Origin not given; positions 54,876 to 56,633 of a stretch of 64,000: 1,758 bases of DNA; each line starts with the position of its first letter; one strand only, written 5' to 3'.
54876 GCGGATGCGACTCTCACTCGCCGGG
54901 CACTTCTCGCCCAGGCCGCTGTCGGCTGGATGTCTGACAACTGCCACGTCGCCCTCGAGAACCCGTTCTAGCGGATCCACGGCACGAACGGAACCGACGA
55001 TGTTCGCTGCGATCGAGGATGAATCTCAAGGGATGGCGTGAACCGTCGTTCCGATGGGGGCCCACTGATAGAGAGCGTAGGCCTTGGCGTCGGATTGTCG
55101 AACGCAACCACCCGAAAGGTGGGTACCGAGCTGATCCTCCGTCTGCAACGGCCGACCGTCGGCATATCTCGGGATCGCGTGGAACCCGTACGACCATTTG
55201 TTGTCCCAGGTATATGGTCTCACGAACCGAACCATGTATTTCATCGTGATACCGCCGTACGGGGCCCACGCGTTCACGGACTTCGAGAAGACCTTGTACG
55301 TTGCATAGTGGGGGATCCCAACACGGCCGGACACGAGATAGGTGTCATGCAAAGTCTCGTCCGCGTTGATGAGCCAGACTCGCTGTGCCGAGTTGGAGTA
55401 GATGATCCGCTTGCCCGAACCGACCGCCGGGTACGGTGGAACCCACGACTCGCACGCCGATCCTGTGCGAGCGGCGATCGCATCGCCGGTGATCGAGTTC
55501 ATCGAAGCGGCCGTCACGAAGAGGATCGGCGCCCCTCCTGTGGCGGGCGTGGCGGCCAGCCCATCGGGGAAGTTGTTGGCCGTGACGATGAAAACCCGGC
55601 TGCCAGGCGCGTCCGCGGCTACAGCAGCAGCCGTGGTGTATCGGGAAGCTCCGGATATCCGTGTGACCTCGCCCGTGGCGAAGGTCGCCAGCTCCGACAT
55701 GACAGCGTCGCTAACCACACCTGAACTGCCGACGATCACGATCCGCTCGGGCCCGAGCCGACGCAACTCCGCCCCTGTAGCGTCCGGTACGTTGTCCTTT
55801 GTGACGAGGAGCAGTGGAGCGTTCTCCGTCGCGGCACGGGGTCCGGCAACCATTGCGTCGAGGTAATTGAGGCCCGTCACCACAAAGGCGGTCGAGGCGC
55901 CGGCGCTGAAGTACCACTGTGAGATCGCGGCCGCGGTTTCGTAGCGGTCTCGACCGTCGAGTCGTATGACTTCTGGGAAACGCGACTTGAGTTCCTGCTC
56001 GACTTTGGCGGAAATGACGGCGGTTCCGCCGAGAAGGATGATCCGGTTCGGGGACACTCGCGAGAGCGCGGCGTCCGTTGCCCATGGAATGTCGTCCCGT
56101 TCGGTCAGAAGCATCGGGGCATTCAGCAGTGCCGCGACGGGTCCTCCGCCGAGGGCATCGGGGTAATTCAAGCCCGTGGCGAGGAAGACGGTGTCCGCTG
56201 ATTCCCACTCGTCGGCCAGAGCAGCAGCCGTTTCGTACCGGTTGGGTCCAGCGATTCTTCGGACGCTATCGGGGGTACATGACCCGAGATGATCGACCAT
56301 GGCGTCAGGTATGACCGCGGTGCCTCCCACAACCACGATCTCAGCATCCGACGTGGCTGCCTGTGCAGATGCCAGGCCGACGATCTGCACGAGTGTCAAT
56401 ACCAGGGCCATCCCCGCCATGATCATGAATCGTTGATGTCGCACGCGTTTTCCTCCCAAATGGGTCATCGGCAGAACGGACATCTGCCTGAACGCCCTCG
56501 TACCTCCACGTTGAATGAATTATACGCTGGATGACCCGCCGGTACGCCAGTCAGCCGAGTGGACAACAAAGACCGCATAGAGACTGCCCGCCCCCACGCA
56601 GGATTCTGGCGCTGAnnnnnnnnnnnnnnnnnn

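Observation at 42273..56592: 14.3-kb island of CWB2-anchored wall-remodelling enzymes inserted exactly between a korB stop and its downstream leader: an actinobacterial counterpart of the C. difficile Cwp repertoire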

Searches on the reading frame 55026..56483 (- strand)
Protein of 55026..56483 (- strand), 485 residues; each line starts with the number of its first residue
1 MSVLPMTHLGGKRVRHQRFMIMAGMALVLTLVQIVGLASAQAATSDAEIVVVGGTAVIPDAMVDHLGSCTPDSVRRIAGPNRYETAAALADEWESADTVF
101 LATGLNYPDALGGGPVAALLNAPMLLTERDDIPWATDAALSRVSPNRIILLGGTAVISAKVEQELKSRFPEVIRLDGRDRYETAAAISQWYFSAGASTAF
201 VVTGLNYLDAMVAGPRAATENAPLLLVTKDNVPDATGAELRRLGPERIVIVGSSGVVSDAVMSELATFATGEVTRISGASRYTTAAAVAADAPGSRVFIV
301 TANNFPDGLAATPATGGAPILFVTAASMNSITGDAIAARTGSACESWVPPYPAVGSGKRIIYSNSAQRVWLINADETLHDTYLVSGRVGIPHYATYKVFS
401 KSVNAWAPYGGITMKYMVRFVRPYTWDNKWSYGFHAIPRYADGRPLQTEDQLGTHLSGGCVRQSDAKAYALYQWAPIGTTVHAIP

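Call 4: search_protein_families(library=pfam, proteins=[window:55026-56483:-], max_evalue=0.01)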
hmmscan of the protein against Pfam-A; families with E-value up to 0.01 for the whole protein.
window:55026-56483:- (485 aa): 2 families
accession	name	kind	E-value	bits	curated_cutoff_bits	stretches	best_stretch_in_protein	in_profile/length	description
PF04122.17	CW_binding_2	-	1.2e-51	173.5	24.9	3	76-162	1-73/73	Cell wall binding domain 2 (CWB2)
PF03734.19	YkuD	-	3.3e-09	37.9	23.4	1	358-481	2-144/146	L,D-transpeptidase catalytic domain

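Call 53: search_protein_families(library=ncbifam, proteins=[window:55026-56483:-], max_evalue=0.001)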
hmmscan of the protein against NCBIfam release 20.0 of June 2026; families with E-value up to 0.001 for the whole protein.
window:55026-56483:- (485 aa): 1 family
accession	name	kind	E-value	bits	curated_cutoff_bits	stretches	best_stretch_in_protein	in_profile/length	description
NF033435.1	S-layer_Clost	equivalog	6.8e-20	71.5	650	3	99-211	420-541/728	S-layer protein SlpA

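Call 54: find_homologous_proteins(query=window:55026-56483:-, max_evalue=1e-30)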
Query window:55026-56483:- (485 aa): 664 proteins with E <= 1e-30 among 8000 candidates; the best 120 are listed.
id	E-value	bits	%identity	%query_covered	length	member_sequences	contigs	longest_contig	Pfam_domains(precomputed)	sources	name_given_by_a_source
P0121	0.0e+0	1077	100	100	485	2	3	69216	PF04122.18,PF03734.20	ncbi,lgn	-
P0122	2.5e-223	760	73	97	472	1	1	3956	PF04122.18,PF03734.20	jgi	jgi:putative cell wall-binding protein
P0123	7.4e-223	759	74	96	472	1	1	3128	PF04122.18,PF03734.20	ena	-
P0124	2.0e-222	757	72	97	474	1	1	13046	PF04122.18,PF03734.20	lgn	-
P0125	2.0e-221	754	72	96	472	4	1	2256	PF04122.18,PF03734.20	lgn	-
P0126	1.0e-218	745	72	95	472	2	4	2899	PF04122.18,PF03734.20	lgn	-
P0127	3.2e-218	743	69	99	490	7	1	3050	PF04122.18,PF03734.20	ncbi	-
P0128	6.1e-218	743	69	99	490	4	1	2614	PF04122.18,PF03734.20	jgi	jgi:putative cell wall-binding protein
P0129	7.3e-216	736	71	95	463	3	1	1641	PF04122.18,PF03734.20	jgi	jgi:putative cell wall-binding protein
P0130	3.5e-215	733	71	97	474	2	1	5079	PF04122.18,PF03734.20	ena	-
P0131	1.1e-214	732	70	97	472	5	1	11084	PF04122.18,PF03734.20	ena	-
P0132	2.8e-214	731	70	97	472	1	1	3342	PF04122.18,PF03734.20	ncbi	-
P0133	7.3e-214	729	69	99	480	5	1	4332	PF04122.18,PF03734.20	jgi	jgi:putative cell wall-binding protein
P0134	2.4e-212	724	70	99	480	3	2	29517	PF04122.18,PF03734.20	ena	-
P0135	6.9e-208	709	69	97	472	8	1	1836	PF04122.18,PF03734.20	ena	-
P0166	2.0e-138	480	50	95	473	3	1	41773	PF04122.18,PF03734.20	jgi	jgi:putative cell wall-binding protein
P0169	1.7e-79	286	89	27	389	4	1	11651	PF03734.20,PF00395.26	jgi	-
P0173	4.8e-78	281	89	27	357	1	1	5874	PF03734.20,PF00395.26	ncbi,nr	ncbi:MAG: S-layer homology domain-containing protein [Actinomycetota bacterium]|nr:S-layer homology 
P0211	1.2e-66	244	79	27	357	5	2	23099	PF03734.20,PF00395.26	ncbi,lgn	-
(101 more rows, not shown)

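Call 55: find_encoding_contigs(protein=P0134, flank=10000, max_places=2)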
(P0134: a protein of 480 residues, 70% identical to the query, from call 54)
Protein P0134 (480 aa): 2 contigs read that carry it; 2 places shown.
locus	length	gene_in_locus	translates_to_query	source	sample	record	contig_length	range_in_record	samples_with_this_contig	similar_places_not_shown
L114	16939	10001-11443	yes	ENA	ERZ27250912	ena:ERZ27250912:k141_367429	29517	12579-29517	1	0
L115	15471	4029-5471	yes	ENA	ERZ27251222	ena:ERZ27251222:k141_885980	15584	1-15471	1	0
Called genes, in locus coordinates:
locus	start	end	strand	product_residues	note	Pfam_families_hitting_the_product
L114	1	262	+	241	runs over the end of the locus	-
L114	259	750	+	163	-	-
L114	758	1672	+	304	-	PF00892:EamA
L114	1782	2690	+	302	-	PF00005:ABC_tran, PF13304:AAA_21 (weak)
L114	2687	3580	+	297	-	-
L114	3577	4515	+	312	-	PF00005:ABC_tran, PF13304:AAA_21 (faint)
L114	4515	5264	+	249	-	PF10920:DUF2705 (weak), PF12679:ABC2_membrane_2 (weak), PF12730:ABC2_membrane_4, PF13346:ABC2_membrane_5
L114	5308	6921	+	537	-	PF03023:MurJ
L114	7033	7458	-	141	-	PF09055:Sod_Ni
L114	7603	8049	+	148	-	PF10502:Peptidase_S26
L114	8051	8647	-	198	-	PF05724:TPMT, PF13489:Methyltransf_23, PF03848:TehB, PF05175:MTS, PF13847:Methyltransf_31, PF08241:Methyltransf_11, PF08242:Methyltransf_12, PF13649:Methyltransf_25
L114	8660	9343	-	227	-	PF08713:DNA_alkylation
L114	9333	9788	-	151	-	PF04167:DUF402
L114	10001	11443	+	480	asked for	PF04122:CW_binding_2, PF03734:YkuD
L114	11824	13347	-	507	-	PF01551:Peptidase_M23, PF04122:CW_binding_2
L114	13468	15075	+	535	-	PF04122:CW_binding_2, PF04294:VanW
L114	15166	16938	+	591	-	?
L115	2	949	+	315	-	?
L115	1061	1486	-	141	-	PF09055:Sod_Ni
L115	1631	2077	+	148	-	PF10502:Peptidase_S26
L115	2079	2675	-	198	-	PF05724:TPMT, PF13489:Methyltransf_23, PF03848:TehB, PF05175:MTS, PF13847:Methyltransf_31, PF08241:Methyltransf_11, PF08242:Methyltransf_12, PF13649:Methyltransf_25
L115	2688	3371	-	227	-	PF08713:DNA_alkylation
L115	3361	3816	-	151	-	PF04167:DUF402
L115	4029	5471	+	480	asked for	PF04122:CW_binding_2, PF03734:YkuD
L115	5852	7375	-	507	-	PF01551:Peptidase_M23, PF04122:CW_binding_2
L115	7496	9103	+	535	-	PF04122:CW_binding_2, PF04294:VanW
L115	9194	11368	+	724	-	PF00082:Peptidase_S8, PF04122:CW_binding_2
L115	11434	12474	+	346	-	PF04007:DUF354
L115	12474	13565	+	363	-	PF13439:Glyco_transf_4, PF13477:Glyco_trans_4_2, PF13579:Glyco_trans_4_4, PF20706:GT4-conflict (faint), PF00534:Glycos_transf_1, PF13692:Glyco_trans_1_4, PF13524:Glyco_trans_1_2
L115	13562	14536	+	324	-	PF03706:LPG_synthase_TM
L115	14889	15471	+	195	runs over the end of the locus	PF00395:SLH (faint)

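Call 56: find_encoding_contigs(protein=P0124, flank=10000, max_places=1)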
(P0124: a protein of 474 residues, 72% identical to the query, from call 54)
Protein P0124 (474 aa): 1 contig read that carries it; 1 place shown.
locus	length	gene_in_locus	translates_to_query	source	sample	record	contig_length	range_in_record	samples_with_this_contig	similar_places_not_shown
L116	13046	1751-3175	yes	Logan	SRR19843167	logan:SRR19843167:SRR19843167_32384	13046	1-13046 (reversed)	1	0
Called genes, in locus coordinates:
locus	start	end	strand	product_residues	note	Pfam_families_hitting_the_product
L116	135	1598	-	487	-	PF00395:SLH (faint)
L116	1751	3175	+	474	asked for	PF04122:CW_binding_2, PF03734:YkuD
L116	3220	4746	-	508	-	PF01551:Peptidase_M23, PF04122:CW_binding_2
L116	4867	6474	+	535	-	PF04122:CW_binding_2, PF04294:VanW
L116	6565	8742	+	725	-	PF00082:Peptidase_S8, PF04122:CW_binding_2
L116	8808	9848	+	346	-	PF04007:DUF354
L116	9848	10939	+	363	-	PF13439:Glyco_transf_4, PF13477:Glyco_trans_4_2, PF13579:Glyco_trans_4_4, PF20706:GT4-conflict (weak), PF00534:Glycos_transf_1, PF13692:Glyco_trans_1_4, PF13524:Glyco_trans_1_2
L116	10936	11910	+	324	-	PF03706:LPG_synthase_TM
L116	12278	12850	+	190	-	-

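Call 57: find_encoding_contigs(protein=P0166, flank=10000, max_places=1)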
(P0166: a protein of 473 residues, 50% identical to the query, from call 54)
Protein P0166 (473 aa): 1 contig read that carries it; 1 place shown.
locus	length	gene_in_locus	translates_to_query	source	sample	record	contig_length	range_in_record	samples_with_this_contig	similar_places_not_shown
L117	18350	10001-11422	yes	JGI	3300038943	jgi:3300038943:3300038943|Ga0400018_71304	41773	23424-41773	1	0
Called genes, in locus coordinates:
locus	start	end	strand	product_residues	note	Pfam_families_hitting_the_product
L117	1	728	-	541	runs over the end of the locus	PF00118:Cpn60_TCP1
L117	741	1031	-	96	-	PF00166:Cpn10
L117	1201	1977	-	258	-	PF06966:DUF1295, PF02544:Steroid_dh (weak), PF04191:PEMT (weak)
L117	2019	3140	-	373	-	PF02163:Peptidase_M50, PF00571:CBS (weak)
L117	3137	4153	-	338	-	PF00814:TsaD, PF22521:HypF_C_2 (weak)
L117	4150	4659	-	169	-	PF00583:Acetyltransf_1, PF13673:Acetyltransf_10, PF13508:Acetyltransf_7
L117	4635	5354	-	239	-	PF00814:TsaD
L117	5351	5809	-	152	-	PF02367:TsaE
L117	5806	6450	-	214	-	PF03167:UDG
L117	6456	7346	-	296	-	PF03576:Peptidase_S58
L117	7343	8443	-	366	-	PF01168:Ala_racemase_N, PF00842:Ala_racemase_C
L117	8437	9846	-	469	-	PF03853:YjeF_N, PF01256:Carb_kinase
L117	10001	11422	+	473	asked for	PF04122:CW_binding_2, PF03734:YkuD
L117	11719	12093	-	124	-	PF01648:ACPS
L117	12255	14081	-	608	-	PF13522:GATase_6, PF13537:GATase_7, PF01380:SIS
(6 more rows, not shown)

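Call 65: find_encoding_contigs(protein=P0169, flank=10000, max_places=2)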
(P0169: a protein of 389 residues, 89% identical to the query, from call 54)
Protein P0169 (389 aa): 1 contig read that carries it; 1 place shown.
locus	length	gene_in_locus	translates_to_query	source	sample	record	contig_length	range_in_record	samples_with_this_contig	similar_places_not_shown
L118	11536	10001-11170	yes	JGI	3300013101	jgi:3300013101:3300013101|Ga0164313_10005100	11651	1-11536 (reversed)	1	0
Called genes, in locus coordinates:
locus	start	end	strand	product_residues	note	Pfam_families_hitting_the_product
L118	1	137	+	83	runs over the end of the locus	?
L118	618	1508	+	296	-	-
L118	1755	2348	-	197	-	-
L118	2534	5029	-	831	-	PF00535:Glycos_transf_2, PF10111:Glyco_tranf_2_2, PF13641:Glyco_tranf_2_3, PF02709:Glyco_transf_7C (weak), PF04230:PS_pyruv_trans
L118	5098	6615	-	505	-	PF13524:Glyco_trans_1_2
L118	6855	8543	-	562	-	-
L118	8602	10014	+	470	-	PF13439:Glyco_transf_4 (faint), PF13579:Glyco_trans_4_4 (faint), PF00534:Glycos_transf_1, PF13692:Glyco_trans_1_4, PF13524:Glyco_trans_1_2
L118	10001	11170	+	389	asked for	PF00395:SLH (faint), PF03734:YkuD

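Call 66: find_encoding_contigs(protein=P0211, flank=10000, max_places=2)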
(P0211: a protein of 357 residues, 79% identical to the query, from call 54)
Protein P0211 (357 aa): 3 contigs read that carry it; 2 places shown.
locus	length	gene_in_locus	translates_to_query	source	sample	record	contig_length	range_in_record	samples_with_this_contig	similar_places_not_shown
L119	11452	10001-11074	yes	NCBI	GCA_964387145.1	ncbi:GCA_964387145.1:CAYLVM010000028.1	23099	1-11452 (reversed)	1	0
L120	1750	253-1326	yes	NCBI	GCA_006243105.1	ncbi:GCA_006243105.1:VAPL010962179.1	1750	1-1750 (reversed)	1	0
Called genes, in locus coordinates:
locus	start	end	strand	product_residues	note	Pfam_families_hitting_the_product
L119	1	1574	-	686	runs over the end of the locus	PF13539:Peptidase_M15_4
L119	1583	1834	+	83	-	-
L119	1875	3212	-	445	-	PF13524:Glyco_trans_1_2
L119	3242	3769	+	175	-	-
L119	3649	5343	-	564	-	PF00535:Glycos_transf_2 (weak), PF13641:Glyco_tranf_2_3 (faint)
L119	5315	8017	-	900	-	PF00535:Glycos_transf_2, PF10111:Glyco_tranf_2_2, PF13641:Glyco_tranf_2_3, PF02709:Glyco_transf_7C, PF04230:PS_pyruv_trans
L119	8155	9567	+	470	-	PF13439:Glyco_transf_4 (faint), PF13579:Glyco_trans_4_4 (faint), PF00534:Glycos_transf_1, PF13692:Glyco_trans_1_4, PF13524:Glyco_trans_1_2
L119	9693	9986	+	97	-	-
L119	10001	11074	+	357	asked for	PF00395:SLH (faint), PF03734:YkuD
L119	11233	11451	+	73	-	?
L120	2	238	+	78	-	?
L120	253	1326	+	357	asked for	PF00395:SLH (faint), PF03734:YkuD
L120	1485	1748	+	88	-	?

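Call 67: search_protein_families(library=pfam, proteins=[P0173, P0169], max_evalue=0.001)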
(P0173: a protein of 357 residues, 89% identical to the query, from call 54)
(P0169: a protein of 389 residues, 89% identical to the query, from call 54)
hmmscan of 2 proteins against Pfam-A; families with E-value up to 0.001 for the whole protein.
P0173 (357 aa): 2 families
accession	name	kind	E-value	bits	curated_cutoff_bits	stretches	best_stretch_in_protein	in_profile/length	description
PF00395.25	SLH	-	1.1e-10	41.7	20.8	0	99-143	2-44/44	S-layer homology domain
PF03734.19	YkuD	-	1.6e-09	38.9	23.4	1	230-353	2-144/146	L,D-transpeptidase catalytic domain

P0169 (389 aa): 2 families
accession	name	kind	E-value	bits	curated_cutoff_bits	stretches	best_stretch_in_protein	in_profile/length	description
PF03734.19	YkuD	-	3.8e-10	40.9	23.4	1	262-385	2-144/146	L,D-transpeptidase catalytic domain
PF00395.25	SLH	-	9.4e-10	38.8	20.8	0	131-175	2-44/44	S-layer homology domain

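Call 78: predict_structure(alignment_id=A1)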
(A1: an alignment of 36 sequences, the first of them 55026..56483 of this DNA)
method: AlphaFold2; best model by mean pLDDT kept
length: 485 residues; sequences in the alignment: 36
mean_pLDDT: 88.8   pTM: 0.70
mean pLDDT of the five models: 88.8, 88.3, 87.3, 87.2, 86.2
residues with pLDDT >= 90: 343; 70-90: 86; 50-70: 40; < 50: 16
segments of 3 or more residues with pLDDT < 50: 2-4, 7-11, 33-40
pLDDT, mean of each block of 10 residues (from residue 1): 49 58 72 45 74 86 93 91 92 95 79 94 95 97 97 94 98 95 97 98 91 95 97 98 98 95 98 94 95 92 74 93 89 96 88 81 95 96 93 89 86 93 66 94 93 91 97 96 90
secondary structure, 60 per line:
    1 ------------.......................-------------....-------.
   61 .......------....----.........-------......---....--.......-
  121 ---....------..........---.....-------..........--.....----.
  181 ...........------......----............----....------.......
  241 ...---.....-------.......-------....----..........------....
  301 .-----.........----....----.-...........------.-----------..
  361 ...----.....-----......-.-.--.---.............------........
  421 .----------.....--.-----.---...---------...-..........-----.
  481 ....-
elements in order: H13-35 E49-52 H60-67 E74-77 H82-90 E98-103 H107-110 H113-119 E124-127 H134-143 E147-151 H159-168 E171-175 H180-191 E198-203 H208-219 E224-227 H234-243 E247-251 H259-265 E273-276 H281-290 E297-301 H307-315 E320-323 H330-340 E359-363 E368-372 E378-383 E394-406 E413-421 E432-436 E461-463 H465-474 E480-484

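Call 80: fold_search(model_id=the predicted structure, library=pdb)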
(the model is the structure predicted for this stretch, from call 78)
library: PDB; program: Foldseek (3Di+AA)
matches with E <= 10: 1099; with E <= 0.001: 75
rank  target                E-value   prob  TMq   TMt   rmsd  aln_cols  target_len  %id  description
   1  5j72_A                3.4e-20  1.00  0.51  0.39   5.9       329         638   24  Cwp6 from Clostridium difficile (released 2017-02-08)
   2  7acy_B                4.6e-18  1.00  0.49  0.63   2.7       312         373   27  H/L (SLPH/SLPL) complex from C. difficile (CD630 strain) (released 2022-03-09)
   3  5j6q                  2.0e-17  1.00  0.51  0.42   2.5       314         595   25  Cwp8 from Clostridium difficile (released 2017-02-08)
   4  9f8f_B                1.4e-16  1.00  0.47  0.57   3.9       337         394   25  SLPL/SLPH (H/L) complex C. difficile Opt2472 strain (SLCT2) (released 2025-09-03)
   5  9f8e_B                1.4e-16  1.00  0.48  0.57  17.9       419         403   20  SLPL/SLPH (H/L) complex from C. difficile SlpA (Ox247_delta_orf2 strain, SLCT11) (released 2025-09-03)
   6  7acx_D                2.4e-16  1.00  0.49  0.63  16.2       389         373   22  H/L (SLPH/SLPL) complex from C. difficile (R7404 strain) (released 2022-03-09)
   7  7acz_D                8.1e-16  1.00  0.49  0.57  15.9       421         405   21  RdeltaD2 H/L (LMW SLP/HMW SLP) complex from C. difficile SlpA (R20291 strain) (released 2022-03-09)
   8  7acz_B                9.1e-16  1.00  0.49  0.58   3.1       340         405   26  RdeltaD2 H/L (LMW SLP/HMW SLP) complex from C. difficile SlpA (R20291 strain) (released 2022-03-09)
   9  8bby_D                1.5e-15  1.00  0.49  0.57   4.5       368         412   25  VarB H/L (SLPL/SLPH) complex from C. difficile SlpA (R20291 strain) (released 2023-07-12)
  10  7acx_B                6.4e-14  1.00  0.50  0.64  15.6       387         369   22  H/L (SLPH/SLPL) complex from C. difficile (R7404 strain) (released 2022-03-09)
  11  8bby_B                1.9e-13  1.00  0.48  0.55  15.8       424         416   21  VarB H/L (SLPL/SLPH) complex from C. difficile SlpA (R20291 strain) (released 2023-07-12)
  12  4xxt                  2.7e-07  1.00  0.21  0.44   3.6       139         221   21  Crystal structure of Fused Zn-dependent amidase/peptidase/peptodoglycan-binding domain-containing protein from Clostridi (released 2015-02-18)
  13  4a1i_A                2.7e-07  1.00  0.20  0.55  10.3       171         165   19  ykud from B.subtilis (released 2012-09-26)
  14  3zqd_MODEL_1_A        4.8e-07  1.00  0.19  0.52   8.0       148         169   18  B. subtilis L,D-transpeptidase (released 2012-05-23)
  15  5bmq                  6.4e-07  1.00  0.21  0.46   5.0       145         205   18  Crystal structure of L,D-transpeptidase (Yku) from Stackebrandtia nassauensis (released 2015-06-03)
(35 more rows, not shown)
